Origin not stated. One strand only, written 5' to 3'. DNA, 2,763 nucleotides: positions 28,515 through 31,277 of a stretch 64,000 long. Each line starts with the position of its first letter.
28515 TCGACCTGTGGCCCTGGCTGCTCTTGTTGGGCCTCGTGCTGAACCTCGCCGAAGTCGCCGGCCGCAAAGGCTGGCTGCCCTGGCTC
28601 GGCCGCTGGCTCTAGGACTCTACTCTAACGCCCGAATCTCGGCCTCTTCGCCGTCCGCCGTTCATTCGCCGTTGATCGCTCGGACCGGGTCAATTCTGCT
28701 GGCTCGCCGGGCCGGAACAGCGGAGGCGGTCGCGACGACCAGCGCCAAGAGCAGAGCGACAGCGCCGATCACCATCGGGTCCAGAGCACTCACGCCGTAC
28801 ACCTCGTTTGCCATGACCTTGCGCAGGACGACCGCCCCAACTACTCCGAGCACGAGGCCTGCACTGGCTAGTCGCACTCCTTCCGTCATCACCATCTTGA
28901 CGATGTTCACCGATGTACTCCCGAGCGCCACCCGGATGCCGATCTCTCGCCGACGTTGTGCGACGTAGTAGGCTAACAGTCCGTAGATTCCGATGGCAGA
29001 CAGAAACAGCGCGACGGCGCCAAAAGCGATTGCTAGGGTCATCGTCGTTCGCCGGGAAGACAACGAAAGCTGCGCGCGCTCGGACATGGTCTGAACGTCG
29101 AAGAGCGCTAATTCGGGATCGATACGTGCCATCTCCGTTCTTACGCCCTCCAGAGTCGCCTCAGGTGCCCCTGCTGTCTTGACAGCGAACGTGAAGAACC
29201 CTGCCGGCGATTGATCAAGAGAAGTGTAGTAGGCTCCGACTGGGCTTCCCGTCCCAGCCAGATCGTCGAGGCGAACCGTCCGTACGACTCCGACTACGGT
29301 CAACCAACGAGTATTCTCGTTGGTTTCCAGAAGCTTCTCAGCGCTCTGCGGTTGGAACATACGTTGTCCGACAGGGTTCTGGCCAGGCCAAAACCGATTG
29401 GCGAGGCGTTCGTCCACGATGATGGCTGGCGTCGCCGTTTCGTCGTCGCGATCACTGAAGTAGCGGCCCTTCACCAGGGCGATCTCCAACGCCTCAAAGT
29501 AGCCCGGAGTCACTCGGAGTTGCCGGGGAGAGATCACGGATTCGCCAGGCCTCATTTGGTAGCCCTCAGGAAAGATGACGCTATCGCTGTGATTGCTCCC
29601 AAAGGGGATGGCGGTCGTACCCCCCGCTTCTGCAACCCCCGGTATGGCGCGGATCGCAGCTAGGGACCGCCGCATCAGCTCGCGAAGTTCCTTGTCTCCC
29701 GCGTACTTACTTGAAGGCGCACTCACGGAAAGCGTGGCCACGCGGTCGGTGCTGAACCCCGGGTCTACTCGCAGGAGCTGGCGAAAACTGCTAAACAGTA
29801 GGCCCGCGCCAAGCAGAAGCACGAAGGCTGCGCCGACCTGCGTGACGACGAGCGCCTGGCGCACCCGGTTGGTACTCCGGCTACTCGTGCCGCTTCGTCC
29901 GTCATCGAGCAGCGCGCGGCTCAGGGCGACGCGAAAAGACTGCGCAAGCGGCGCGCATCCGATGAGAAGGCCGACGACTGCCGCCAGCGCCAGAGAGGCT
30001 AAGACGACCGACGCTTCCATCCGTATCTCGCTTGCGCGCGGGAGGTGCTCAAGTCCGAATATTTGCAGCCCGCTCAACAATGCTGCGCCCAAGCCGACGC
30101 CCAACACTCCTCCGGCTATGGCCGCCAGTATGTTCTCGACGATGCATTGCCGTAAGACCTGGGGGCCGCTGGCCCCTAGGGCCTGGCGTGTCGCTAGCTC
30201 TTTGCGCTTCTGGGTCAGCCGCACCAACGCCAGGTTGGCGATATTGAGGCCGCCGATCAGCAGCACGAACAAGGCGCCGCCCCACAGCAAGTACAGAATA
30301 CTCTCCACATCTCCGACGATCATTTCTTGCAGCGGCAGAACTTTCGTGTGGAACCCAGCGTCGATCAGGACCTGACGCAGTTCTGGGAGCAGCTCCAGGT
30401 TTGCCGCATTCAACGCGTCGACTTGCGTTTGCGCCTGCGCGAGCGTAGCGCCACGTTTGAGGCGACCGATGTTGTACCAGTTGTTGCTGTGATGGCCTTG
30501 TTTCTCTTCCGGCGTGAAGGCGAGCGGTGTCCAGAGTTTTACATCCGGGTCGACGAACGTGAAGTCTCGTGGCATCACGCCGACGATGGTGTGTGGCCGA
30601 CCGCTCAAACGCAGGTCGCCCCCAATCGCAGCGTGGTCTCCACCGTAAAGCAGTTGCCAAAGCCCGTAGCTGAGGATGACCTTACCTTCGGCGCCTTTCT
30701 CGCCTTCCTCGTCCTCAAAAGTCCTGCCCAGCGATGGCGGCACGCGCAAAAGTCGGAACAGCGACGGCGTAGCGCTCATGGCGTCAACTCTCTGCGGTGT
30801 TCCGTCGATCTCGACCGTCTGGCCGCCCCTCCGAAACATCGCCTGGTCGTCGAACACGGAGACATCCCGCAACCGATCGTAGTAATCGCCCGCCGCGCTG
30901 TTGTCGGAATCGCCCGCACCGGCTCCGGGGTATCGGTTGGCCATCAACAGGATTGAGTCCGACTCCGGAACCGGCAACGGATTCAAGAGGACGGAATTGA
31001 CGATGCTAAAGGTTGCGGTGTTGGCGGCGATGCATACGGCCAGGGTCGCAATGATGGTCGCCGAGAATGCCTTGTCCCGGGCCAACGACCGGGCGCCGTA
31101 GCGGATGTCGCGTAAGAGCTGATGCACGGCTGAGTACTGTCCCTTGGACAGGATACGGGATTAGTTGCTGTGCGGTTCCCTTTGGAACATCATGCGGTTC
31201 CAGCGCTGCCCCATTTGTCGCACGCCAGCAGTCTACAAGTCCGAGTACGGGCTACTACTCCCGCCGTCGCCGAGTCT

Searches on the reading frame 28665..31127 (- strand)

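Call 59: search_protein_families(library=pfam, proteins=[window:28665-31127:-], max_evalue=0.001)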
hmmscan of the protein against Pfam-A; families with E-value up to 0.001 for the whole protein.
window:28665-31127:- (821 aa): 2 families
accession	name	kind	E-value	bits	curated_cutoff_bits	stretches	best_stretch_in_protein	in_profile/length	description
PF12704.14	MacB_PCD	-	3.2e-30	106.4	27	2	22-238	1-206/207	MacB-like periplasmic core domain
PF02687.27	FtsX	-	6e-24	84.9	25.5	2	701-814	2-120/120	FtsX-like permease C-terminal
